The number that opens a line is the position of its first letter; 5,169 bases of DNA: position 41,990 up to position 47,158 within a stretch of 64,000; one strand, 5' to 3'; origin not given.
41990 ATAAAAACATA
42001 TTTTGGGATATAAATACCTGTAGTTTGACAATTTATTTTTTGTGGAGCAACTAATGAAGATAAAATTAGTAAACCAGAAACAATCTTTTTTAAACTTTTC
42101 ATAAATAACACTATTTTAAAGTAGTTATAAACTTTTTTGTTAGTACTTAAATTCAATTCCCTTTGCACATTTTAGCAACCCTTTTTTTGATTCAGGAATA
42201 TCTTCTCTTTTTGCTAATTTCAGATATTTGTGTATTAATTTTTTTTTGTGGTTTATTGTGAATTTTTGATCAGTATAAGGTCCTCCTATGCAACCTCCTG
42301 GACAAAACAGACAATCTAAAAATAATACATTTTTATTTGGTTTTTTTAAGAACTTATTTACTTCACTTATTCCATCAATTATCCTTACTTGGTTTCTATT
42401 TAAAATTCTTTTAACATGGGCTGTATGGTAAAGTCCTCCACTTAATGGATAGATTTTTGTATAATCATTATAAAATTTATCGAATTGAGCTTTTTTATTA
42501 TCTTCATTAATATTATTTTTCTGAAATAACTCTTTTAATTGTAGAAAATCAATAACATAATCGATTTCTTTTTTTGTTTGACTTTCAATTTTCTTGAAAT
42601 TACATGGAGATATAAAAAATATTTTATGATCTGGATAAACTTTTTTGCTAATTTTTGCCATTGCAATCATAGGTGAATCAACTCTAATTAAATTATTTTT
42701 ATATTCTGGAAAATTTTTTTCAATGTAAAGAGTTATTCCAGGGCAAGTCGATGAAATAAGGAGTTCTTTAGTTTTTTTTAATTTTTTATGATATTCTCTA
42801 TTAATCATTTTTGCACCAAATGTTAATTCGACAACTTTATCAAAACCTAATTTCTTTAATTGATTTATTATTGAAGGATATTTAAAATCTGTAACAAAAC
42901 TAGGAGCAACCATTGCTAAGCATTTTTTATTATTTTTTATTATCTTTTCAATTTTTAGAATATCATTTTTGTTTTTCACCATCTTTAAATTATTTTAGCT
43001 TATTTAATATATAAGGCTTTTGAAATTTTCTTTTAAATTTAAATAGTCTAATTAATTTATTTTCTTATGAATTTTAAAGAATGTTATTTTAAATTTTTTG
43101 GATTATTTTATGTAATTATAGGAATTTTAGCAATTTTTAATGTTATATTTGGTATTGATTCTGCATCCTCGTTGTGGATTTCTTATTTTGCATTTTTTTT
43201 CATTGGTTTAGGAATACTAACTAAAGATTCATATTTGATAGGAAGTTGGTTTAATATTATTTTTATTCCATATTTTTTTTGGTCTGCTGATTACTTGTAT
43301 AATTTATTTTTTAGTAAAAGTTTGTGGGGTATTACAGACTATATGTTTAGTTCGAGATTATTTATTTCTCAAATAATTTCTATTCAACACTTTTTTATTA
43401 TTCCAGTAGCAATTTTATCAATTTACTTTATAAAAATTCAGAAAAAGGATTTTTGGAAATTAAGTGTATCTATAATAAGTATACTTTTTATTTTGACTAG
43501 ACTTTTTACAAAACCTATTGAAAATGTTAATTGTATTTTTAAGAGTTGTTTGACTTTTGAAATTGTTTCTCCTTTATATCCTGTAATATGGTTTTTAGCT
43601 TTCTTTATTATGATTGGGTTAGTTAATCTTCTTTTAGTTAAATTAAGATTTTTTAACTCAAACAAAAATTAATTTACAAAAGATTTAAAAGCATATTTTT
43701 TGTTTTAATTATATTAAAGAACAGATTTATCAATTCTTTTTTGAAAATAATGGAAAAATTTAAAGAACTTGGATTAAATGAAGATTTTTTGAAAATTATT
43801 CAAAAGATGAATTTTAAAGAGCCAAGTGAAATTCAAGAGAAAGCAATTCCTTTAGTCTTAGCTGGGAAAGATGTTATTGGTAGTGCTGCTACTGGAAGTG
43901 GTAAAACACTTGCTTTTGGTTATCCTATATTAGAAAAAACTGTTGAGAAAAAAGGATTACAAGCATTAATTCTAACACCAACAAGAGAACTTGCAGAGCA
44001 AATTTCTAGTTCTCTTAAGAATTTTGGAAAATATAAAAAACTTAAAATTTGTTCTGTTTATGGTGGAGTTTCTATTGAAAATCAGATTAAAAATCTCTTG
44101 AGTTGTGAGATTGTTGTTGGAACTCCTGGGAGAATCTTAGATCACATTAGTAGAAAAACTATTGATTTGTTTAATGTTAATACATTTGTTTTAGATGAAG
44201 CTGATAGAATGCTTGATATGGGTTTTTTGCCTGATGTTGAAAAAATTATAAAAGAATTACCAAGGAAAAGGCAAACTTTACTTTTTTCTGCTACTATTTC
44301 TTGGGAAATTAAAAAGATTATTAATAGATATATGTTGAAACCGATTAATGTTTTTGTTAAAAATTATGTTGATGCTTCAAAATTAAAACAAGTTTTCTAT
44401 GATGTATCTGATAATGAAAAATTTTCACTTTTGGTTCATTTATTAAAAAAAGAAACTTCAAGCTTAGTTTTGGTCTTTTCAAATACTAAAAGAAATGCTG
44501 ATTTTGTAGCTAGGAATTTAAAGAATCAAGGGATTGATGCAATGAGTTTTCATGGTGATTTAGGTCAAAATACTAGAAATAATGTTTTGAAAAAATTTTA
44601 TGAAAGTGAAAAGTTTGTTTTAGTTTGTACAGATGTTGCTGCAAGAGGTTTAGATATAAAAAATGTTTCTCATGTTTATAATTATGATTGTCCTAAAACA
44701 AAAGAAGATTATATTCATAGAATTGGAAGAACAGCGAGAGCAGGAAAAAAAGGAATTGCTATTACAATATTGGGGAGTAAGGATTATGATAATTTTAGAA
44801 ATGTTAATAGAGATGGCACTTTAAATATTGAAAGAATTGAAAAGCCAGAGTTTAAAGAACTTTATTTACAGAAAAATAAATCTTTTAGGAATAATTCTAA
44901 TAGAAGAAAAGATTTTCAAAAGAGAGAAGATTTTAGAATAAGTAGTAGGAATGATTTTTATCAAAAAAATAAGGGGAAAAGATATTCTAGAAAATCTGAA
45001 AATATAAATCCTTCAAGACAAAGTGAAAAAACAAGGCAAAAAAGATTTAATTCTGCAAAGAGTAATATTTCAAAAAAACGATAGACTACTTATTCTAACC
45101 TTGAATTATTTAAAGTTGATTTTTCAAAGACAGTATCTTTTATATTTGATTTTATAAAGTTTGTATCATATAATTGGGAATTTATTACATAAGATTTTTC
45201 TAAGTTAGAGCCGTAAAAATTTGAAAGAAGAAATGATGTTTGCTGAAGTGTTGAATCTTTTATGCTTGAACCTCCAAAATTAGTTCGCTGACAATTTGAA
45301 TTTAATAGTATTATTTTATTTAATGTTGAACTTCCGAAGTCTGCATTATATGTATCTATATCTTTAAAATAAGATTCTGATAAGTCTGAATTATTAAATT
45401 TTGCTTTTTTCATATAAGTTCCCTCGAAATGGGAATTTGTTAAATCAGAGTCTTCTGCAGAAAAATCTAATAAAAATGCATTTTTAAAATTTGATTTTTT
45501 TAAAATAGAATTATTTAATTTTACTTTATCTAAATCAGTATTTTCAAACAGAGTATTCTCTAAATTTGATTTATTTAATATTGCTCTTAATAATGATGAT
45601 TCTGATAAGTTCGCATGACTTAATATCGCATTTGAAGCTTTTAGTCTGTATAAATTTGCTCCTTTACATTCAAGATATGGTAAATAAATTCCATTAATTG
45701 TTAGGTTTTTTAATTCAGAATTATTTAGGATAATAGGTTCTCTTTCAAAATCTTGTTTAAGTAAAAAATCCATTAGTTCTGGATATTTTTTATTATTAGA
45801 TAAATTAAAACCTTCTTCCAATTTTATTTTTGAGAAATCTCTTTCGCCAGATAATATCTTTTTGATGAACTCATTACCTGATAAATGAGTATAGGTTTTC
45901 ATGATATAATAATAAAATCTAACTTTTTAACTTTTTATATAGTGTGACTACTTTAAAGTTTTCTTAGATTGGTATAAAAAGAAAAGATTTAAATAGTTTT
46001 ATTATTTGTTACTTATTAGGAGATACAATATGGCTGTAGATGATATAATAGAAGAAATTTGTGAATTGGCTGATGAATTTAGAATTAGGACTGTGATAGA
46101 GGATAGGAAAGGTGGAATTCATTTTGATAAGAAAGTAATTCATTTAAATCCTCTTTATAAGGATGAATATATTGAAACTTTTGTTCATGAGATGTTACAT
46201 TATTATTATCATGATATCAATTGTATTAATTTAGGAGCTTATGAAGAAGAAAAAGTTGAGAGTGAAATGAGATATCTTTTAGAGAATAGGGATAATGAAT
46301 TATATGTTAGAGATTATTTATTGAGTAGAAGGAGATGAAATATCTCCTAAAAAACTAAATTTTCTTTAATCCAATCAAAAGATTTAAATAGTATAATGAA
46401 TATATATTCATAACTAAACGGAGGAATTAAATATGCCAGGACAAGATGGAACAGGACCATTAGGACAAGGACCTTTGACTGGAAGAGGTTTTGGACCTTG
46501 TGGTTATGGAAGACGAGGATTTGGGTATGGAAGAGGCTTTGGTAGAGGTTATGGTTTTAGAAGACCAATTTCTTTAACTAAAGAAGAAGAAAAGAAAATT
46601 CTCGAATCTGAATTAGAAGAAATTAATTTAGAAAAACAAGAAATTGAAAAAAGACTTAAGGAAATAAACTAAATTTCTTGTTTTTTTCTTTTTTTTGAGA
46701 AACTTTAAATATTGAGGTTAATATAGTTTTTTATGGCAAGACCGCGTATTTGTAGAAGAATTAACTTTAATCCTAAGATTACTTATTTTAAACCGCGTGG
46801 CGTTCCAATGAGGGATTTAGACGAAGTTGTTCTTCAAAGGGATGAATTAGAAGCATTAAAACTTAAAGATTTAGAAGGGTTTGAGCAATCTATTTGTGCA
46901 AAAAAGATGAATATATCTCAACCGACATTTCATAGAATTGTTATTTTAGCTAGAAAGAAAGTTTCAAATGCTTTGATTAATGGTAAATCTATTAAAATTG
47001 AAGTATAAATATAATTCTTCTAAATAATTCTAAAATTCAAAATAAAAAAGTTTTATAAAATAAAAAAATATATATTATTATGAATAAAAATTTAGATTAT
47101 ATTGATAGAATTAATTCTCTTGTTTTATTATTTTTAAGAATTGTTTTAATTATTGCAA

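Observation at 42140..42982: Ultra-small stand-alone [FeFe]-hydrogenase H-domain-like protein with an altered L1 motif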

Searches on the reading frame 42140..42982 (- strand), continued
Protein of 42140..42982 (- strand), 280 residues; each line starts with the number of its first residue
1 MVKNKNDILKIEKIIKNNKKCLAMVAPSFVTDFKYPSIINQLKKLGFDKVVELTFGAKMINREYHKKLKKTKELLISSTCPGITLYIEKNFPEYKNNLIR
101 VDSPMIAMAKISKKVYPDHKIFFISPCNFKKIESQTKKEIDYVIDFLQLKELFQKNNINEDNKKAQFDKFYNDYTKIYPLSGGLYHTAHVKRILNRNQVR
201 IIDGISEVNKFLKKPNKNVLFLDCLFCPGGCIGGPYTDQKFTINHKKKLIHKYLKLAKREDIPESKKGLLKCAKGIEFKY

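Call 54: find_homologous_proteins(query=A2, max_evalue=1e-10)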
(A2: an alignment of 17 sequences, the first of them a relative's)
Query A2 (17 sequences) (286 aa, profile of the alignment): 656 proteins with E <= 1e-10 among 8000 candidates; the best 120 are listed.
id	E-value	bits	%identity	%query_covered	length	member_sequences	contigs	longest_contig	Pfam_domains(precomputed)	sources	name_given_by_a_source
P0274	6.3e-109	382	41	99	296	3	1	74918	PF02906.20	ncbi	ncbi:MAG: [Fe-Fe] hydrogenase large subunit C-terminal domain-containing protein [Candidatus Abscond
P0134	9.1e-104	365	100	100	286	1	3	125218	PF02906.20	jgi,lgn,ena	-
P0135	9.4e-104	365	39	81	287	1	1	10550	PF02906.20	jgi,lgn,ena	-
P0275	9.9e-103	361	40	98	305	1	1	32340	PF02906.20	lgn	-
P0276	4.5e-101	356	44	97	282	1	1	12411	PF02906.20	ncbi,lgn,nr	ncbi:hypothetical protein K8R47_04125 [archaeon]|nr:hypothetical protein [archaeon]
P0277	2.0e-100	354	39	97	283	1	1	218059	PF02906.20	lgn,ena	-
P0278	5.3e-99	349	38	99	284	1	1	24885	PF02906.20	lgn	-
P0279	9.9e-99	348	36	98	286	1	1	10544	PF02906.20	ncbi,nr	ncbi:MAG: hypothetical protein NTY11_01420 [Candidatus Parcubacteria bacterium]|nr:hypothetical prot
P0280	2.7e-98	347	44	99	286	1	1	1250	PF02906.20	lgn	-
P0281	4.2e-98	346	39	95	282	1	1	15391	PF02906.20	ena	-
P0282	6.6e-98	345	40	95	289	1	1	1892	PF02906.20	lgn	-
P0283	1.0e-97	345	36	93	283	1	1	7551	PF02906.20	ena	-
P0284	2.4e-97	344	38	98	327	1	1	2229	PF02906.20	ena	-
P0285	4.5e-97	343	37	97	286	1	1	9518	PF02906.20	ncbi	-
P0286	5.7e-97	342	42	98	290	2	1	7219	PF02906.20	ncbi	-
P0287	7.5e-97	342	37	98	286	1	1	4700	PF02906.20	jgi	jgi:iron only hydrogenase large subunit-like protein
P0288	8.2e-97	342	37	97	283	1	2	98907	PF02906.20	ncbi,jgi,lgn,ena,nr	ncbi:hypothetical protein KJ562_00650 [Patescibacteria group bacterium]|nr:hypothetical protein [Pat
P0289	8.8e-97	342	44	93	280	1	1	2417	PF02906.20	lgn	-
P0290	9.1e-97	342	36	96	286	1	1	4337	PF02906.20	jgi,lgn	jgi:iron only hydrogenase large subunit-like protein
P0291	2.6e-96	340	44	94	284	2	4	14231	PF02906.20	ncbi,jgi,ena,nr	ncbi:MAG TPA: [Fe-Fe] hydrogenase large subunit C-terminal domain-containing protein [Candidatus Nan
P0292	3.1e-96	340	41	95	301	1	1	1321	PF02906.20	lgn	-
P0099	3.7e-96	340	43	97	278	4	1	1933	PF02906.20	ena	-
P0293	4.9e-96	339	37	97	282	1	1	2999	PF02906.20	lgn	-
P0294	4.9e-96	339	42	98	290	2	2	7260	PF02906.20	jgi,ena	-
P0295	6.7e-96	339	44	98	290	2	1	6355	PF02906.20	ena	-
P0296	1.8e-95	337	38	98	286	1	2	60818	PF02906.20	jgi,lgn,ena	-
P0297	4.1e-95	336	36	100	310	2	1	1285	PF02906.20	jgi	-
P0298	5.4e-95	336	44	98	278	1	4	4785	PF02906.20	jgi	-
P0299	6.5e-95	336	35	100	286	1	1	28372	PF02906.20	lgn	-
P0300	7.7e-95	335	36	97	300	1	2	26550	PF02906.20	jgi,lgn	-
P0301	8.3e-95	335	42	93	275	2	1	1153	PF02906.20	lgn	-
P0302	8.5e-95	335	35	100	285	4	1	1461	PF02906.20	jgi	jgi:iron only hydrogenase large subunit-like protein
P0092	8.8e-95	335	42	98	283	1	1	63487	PF02906.20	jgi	-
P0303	1.1e-94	335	36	94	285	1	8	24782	PF02906.20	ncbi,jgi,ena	-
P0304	1.3e-94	335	36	95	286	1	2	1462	PF02906.20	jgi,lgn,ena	-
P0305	2.0e-94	334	37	95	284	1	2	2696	PF02906.20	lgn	-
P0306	2.2e-94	334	43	98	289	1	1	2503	PF02906.20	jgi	-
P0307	2.2e-94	334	37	98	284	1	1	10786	PF02906.20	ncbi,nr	ncbi:MAG: hypothetical protein NTV36_00600 [Candidatus Staskawiczbacteria bacterium]|nr:hypothetical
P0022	2.5e-94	334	42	95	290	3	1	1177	PF02906.20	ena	-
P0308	2.7e-94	334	43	94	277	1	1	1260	PF02906.20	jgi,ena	-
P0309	3.1e-94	333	41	98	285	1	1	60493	PF02906.20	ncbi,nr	ncbi:MAG: [Fe-Fe] hydrogenase large subunit C-terminal domain-containing protein [Candidatus Nanoarc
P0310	3.9e-94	333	43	97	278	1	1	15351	PF02906.20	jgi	jgi:iron only hydrogenase large subunit-like protein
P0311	5.6e-94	332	43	99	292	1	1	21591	PF02906.20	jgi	-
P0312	6.1e-94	332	43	93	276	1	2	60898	PF02906.20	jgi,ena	-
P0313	9.1e-94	332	37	97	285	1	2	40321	PF02906.20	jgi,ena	jgi:iron only hydrogenase large subunit-like protein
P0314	1.1e-93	332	39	95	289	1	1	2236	PF02906.20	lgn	-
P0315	1.1e-93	332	42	98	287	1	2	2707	PF02906.20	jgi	jgi:iron only hydrogenase large subunit-like protein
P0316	1.1e-93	332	36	98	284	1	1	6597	PF02906.20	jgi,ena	-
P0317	1.3e-93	331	36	99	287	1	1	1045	PF02906.20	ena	-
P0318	1.4e-93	331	37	98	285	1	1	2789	PF02906.20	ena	-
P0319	1.4e-93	331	41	93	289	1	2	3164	PF02906.20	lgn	-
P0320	1.5e-93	331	41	93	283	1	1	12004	PF02906.20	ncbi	-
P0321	1.5e-93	331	43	99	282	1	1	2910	PF02906.20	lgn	-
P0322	1.6e-93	331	44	93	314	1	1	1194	PF02906.20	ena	-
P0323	1.7e-93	331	36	99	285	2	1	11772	PF02906.20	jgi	-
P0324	1.8e-93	331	42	95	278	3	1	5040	PF02906.20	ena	-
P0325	1.9e-93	331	36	94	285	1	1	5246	PF02906.20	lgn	-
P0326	1.9e-93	331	39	95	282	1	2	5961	PF02906.20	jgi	jgi:iron only hydrogenase large subunit-like protein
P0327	2.0e-93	331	37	100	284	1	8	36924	PF02906.20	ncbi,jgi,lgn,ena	-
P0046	2.1e-93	331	42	93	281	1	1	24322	PF02906.20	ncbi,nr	ncbi:hypothetical protein GOV13_05060 [Candidatus Pacearchaeota archaeon]|nr:hypothetical protein [C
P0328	2.3e-93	330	36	98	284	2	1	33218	PF02906.20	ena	-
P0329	2.6e-93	330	42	93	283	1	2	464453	PF02906.20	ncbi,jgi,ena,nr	ncbi:hypothetical protein M0R19_00445 [Candidatus Pacearchaeota archaeon]|jgi:iron only hydrogenase 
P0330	3.7e-93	330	44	93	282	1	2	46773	PF02906.20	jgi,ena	jgi:iron only hydrogenase large subunit-like protein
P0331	3.9e-93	330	35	95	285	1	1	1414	PF02906.20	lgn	-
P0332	4.0e-93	330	40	98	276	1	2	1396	PF02906.20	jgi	-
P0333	4.0e-93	330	45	93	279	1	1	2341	PF02906.20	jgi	-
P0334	4.1e-93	330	36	94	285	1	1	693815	PF02906.20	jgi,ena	-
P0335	4.1e-93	330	42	95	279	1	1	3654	PF02906.20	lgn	-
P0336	4.7e-93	329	42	95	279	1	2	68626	PF02906.20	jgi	-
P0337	4.9e-93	329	42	95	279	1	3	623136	PF02906.20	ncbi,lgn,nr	ncbi:MAG: [Fe-Fe] hydrogenase large subunit C-terminal domain-containing protein [Candidatus Nanoarc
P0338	4.9e-93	329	43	93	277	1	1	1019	PF02906.20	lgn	-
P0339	5.1e-93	329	36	98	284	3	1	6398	PF02906.20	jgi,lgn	-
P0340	5.2e-93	329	37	100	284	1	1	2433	PF02906.20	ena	-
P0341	5.4e-93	329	37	98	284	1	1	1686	PF02906.20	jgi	-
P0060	5.9e-93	329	40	95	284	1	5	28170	PF02906.20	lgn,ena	-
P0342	7.0e-93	329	43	95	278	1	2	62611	PF02906.20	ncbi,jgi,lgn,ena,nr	ncbi:hypothetical protein B6U91_00775 [Candidatus Pacearchaeota archaeon ex4484_71]|nr:MAG: hypothet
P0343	7.1e-93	329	37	96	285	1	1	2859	PF02906.20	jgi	-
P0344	7.4e-93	329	41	94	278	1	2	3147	PF02906.20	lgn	-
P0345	8.0e-93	329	44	99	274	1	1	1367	PF02906.20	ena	-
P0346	8.8e-93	329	37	98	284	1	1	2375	PF02906.20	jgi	jgi:iron only hydrogenase large subunit-like protein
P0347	9.1e-93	329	37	89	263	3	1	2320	PF02906.20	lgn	-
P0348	9.2e-93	328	34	93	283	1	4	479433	PF02906.20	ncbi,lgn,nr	ncbi:MAG: [Fe-Fe] hydrogenase large subunit C-terminal domain-containing protein [Patescibacteria gr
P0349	9.8e-93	328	42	93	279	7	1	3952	PF02906.20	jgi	jgi:iron only hydrogenase large subunit-like protein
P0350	1.0e-92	328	37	84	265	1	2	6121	PF02906.20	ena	-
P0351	1.0e-92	328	44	93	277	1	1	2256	PF02906.20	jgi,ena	-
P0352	1.1e-92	328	38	89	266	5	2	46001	PF02906.20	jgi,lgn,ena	-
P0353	1.2e-92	328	37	98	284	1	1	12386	PF02906.20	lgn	-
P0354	1.2e-92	328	41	98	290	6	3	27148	PF02906.20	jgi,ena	-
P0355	1.4e-92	328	36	100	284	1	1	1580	PF02906.20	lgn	-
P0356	1.4e-92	328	44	93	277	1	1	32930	PF02906.20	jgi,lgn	jgi:iron only hydrogenase large subunit-like protein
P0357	1.6e-92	328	37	93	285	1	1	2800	PF02906.20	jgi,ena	-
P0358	1.6e-92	328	41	95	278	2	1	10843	PF02906.20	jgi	jgi:iron only hydrogenase large subunit-like protein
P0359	1.6e-92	328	43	94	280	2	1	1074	PF02906.20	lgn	-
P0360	1.7e-92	328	44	93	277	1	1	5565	PF02906.20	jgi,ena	-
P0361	2.2e-92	327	44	94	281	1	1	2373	PF02906.20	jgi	jgi:iron only hydrogenase large subunit-like protein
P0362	2.3e-92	327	43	93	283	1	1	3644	PF02906.20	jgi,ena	-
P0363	2.3e-92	327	36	100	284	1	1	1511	PF02906.20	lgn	-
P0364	2.4e-92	327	37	98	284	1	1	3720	PF02906.20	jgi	jgi:iron only hydrogenase large subunit-like protein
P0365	2.7e-92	327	35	98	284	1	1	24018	PF02906.20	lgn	-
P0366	2.9e-92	327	35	96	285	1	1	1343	PF02906.20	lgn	-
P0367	3.1e-92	327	36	95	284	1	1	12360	PF02906.20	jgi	jgi:iron only hydrogenase large subunit-like protein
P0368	3.4e-92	327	35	100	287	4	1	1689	PF02906.20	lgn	-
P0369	3.5e-92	327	35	97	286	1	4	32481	PF02906.20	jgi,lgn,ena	-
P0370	3.5e-92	327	41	94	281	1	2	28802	PF02906.20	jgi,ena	jgi:iron only hydrogenase large subunit-like protein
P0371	3.6e-92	327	35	93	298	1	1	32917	PF02906.20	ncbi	-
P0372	3.6e-92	327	37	84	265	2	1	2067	PF02906.20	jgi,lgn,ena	-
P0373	4.0e-92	326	38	98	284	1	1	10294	PF02906.20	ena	-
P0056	4.2e-92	326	41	94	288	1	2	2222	PF02906.20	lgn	-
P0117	4.3e-92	326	44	94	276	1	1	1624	PF02906.20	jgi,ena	-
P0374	4.4e-92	326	34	94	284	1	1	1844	PF02906.20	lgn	-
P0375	4.8e-92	326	41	95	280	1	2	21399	PF02906.20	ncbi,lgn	-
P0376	4.9e-92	326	42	93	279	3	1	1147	PF02906.20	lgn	-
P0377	5.0e-92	326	42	95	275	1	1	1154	PF02906.20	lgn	-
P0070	5.9e-92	326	42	97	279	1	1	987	PF02906.20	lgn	-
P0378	6.0e-92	326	37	100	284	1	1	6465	PF02906.20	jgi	-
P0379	6.1e-92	326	42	95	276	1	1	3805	PF02906.20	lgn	-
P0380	6.2e-92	326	37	94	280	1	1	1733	PF02906.20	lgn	-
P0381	6.3e-92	326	43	93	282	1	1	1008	PF02906.20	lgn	-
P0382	7.0e-92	326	40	93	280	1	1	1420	PF02906.20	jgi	jgi:iron only hydrogenase large subunit-like protein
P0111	7.5e-92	326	40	95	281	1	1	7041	PF02906.20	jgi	jgi:iron only hydrogenase large subunit-like protein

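Call 63: find_encoding_contigs(protein=P0348, flank=8000, max_places=2)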
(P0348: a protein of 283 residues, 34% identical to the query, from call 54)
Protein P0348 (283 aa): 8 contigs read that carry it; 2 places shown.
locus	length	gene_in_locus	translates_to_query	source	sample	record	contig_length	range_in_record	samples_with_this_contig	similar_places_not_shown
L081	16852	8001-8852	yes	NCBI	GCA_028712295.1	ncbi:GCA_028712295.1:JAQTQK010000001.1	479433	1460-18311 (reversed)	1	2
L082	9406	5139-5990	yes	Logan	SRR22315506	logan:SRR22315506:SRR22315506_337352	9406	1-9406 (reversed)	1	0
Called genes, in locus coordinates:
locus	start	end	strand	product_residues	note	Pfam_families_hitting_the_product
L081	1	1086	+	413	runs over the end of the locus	PF00070:Pyr_redox (faint), PF00890:FAD_binding_2, PF01134:GIDA (faint), PF03486:HI0933_like, PF07992:Pyr_redox_2 (weak), PF12831:FAD_oxidored, PF07992:Pyr_redox_2 (weak), PF22780:HI0933_like_1st, +3 more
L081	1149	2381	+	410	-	PF04851:ResIII (weak), PF00270:DEAD, PF00271:Helicase_C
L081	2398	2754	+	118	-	PF00719:Pyrophosphatase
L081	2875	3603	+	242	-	PF09864:MliC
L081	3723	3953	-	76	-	-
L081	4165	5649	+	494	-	PF01259:SAICAR_synt, PF00731:AIRC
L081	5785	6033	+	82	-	-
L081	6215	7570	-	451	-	PF00206:Lyase_1, PF10397:ADSL_C (weak)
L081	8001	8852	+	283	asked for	PF02906:Fe_hyd_lg_C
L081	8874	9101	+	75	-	-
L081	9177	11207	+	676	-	PF14827:dCache_3 (weak)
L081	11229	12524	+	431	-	PF01336:tRNA_anti-codon, PF00152:tRNA-synt_2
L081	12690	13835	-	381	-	PF01476:LysM, PF23473:LysM3_LYK4_5 (faint), PF05257:CHAP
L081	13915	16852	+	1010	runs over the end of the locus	PF00133:tRNA-synt_1, PF09334:tRNA-synt_1g, PF13603:tRNA-synt_1_2, PF00561:Abhydrolase_1, PF06821:Ser_hydrolase, PF12697:Abhydrolase_6, PF00133:tRNA-synt_1, PF08264:Anticodon_1, +1 more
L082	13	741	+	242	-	PF09864:MliC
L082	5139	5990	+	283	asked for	PF02906:Fe_hyd_lg_C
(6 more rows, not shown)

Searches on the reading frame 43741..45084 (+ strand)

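Call 16: search_protein_families(library=pfam, proteins=[window:43741-45084:+], max_evalue=0.001)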
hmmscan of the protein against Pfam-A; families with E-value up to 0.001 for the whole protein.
window:43741-45084:+ (447 aa): 3 families
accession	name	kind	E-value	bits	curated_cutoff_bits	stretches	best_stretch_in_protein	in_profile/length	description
PF00270.35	DEAD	-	6.3e-54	182.6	26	1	30-192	2-166/167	DEAD/DEAH box helicase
PF00271.37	Helicase_C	-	1.7e-35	122.1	23.5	1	226-335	1-110/110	Helicase conserved C-terminal domain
PF04851.21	ResIII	-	3.8e-10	40.4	22.5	1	43-186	24-162/164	Type III restriction enzyme, res subunit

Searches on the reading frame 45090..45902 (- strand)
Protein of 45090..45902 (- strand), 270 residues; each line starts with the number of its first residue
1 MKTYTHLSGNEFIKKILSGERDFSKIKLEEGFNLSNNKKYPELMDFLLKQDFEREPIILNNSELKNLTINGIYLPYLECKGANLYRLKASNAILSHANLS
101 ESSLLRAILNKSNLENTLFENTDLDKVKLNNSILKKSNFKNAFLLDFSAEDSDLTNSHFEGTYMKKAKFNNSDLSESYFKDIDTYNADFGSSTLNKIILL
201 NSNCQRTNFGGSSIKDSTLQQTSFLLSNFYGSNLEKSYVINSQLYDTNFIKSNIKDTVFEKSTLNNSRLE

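Call 16: search_protein_families(library=pfam, proteins=[window:45090-45902:-], max_evalue=0.001)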
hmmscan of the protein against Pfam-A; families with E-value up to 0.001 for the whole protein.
window:45090-45902:- (270 aa): 5 families
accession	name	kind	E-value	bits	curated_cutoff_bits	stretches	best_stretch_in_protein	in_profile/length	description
PF00805.28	Pentapeptide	-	1.3e-22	79.5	20.2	3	79-116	3-40/40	Pentapeptide repeats (8 copies)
PF13599.13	Pentapeptide_4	-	4.4e-21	75.2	38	3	152-229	1-78/78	Pentapeptide repeat region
PF13576.12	Pentapeptide_3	-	1.3e-10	41.7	27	0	152-181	9-41/48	Pentapeptide repeats (9 copies)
PF23894.2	LD_SV2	-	1.1e-08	35.7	29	1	151-218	24-91/92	SV2A/B/C luminal domain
PF05264.16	CfAFP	-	4.6e-05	23.9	25.9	0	182-268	12-103/137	Choristoneura fumiferana antifreeze protein (CfAFP)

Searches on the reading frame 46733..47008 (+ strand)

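Call 16: search_protein_families(library=pfam, proteins=[window:46733-47008:+], max_evalue=0.001)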
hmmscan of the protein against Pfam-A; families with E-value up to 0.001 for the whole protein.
window:46733-47008:+ (91 aa): 1 family
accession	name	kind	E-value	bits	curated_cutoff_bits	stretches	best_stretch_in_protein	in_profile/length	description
PF02001.22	DUF134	-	4.3e-22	79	27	1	2-89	5-90/98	Protein of unknown function DUF134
